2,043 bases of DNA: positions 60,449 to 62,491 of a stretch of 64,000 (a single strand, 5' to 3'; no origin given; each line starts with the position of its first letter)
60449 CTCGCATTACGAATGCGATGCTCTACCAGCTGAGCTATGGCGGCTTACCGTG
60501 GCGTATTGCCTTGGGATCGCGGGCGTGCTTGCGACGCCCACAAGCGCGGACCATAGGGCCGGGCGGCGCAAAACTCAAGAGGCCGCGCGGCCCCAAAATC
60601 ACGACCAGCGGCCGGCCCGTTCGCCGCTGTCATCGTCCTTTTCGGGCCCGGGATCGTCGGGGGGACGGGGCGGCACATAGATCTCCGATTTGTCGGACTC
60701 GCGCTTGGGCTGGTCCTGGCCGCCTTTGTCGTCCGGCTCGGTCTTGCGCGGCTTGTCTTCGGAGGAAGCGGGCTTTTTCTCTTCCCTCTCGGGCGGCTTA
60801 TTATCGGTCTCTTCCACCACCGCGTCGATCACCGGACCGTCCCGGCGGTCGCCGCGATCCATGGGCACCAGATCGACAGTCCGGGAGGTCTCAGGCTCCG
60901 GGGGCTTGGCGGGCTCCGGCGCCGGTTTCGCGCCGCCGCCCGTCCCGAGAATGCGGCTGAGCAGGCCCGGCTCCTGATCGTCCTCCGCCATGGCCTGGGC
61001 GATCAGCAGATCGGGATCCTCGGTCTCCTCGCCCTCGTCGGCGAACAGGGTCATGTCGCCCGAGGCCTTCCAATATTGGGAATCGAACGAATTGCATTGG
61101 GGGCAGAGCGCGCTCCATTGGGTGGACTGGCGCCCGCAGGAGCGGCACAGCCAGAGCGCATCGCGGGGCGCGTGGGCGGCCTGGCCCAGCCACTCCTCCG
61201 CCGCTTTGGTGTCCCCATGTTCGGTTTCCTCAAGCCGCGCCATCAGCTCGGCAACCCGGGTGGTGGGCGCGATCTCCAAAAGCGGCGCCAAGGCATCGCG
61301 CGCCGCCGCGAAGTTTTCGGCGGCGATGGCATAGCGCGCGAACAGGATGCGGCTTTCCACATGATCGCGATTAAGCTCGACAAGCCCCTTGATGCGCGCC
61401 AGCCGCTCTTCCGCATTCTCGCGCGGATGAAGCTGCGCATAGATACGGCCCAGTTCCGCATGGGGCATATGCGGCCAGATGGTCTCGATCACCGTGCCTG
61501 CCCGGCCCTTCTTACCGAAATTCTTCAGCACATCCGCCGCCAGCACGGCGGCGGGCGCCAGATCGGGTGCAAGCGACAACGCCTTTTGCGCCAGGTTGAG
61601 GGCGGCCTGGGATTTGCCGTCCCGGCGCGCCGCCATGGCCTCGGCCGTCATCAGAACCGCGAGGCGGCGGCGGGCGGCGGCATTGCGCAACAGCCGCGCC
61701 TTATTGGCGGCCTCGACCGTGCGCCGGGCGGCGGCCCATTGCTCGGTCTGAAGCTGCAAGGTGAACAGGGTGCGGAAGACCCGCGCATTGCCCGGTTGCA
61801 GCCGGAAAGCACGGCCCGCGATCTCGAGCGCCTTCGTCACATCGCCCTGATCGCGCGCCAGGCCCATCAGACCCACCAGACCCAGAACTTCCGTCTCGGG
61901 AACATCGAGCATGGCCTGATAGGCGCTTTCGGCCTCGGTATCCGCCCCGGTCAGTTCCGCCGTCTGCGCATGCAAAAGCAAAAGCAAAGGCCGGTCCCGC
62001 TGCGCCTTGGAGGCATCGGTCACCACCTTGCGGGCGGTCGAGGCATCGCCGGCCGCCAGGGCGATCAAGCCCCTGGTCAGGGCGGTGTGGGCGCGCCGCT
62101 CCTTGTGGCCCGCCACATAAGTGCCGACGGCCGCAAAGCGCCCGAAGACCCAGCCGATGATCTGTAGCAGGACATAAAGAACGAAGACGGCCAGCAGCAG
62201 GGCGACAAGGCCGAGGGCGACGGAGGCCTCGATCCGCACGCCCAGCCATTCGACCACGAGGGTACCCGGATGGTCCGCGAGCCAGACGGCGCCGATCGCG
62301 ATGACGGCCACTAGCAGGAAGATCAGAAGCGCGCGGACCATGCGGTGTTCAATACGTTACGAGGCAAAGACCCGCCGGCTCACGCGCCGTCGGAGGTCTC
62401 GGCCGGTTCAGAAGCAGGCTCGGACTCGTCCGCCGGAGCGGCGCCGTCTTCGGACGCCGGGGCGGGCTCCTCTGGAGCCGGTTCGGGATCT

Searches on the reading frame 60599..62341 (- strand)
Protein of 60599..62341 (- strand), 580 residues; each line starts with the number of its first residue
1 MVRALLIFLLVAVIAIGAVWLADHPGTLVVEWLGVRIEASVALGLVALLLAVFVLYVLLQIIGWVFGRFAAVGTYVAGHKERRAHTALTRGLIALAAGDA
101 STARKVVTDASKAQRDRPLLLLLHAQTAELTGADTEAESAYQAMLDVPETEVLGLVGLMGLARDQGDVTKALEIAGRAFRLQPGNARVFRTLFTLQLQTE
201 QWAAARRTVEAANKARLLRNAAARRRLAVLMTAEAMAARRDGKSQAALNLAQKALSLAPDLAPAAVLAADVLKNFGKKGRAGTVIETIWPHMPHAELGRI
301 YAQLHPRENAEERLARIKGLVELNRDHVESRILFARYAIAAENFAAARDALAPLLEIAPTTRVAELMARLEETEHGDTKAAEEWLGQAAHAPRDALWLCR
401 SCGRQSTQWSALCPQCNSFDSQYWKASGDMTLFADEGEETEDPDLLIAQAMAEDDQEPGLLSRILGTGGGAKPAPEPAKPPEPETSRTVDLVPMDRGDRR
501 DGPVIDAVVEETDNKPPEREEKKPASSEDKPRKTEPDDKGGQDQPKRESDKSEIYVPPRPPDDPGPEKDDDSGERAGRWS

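Call 40: search_protein_families(library=ncbifam, proteins=[window:60599-62341:-], max_evalue=1e-10)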
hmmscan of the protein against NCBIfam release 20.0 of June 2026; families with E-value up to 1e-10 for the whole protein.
window:60599-62341:- (580 aa): 3 families
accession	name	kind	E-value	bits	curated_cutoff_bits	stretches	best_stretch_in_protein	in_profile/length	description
TIGR00540.1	TPR_hemY_coli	hypoth_equivalog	3.4e-31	108.4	142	1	5-383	4-380/385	heme biosynthesis-associated TPR protein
TIGR02917.1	PEP_TPR_lipo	equivalog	3.2e-13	48.5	312.2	0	94-278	441-617/899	XrtA/PEP-CTERM system TPR-repeat protein PrsT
NF008756.0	PRK11788.1-4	equivalog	6.8e-11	41.8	474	0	190-420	145-378/389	lipopolysaccharide assembly protein LapB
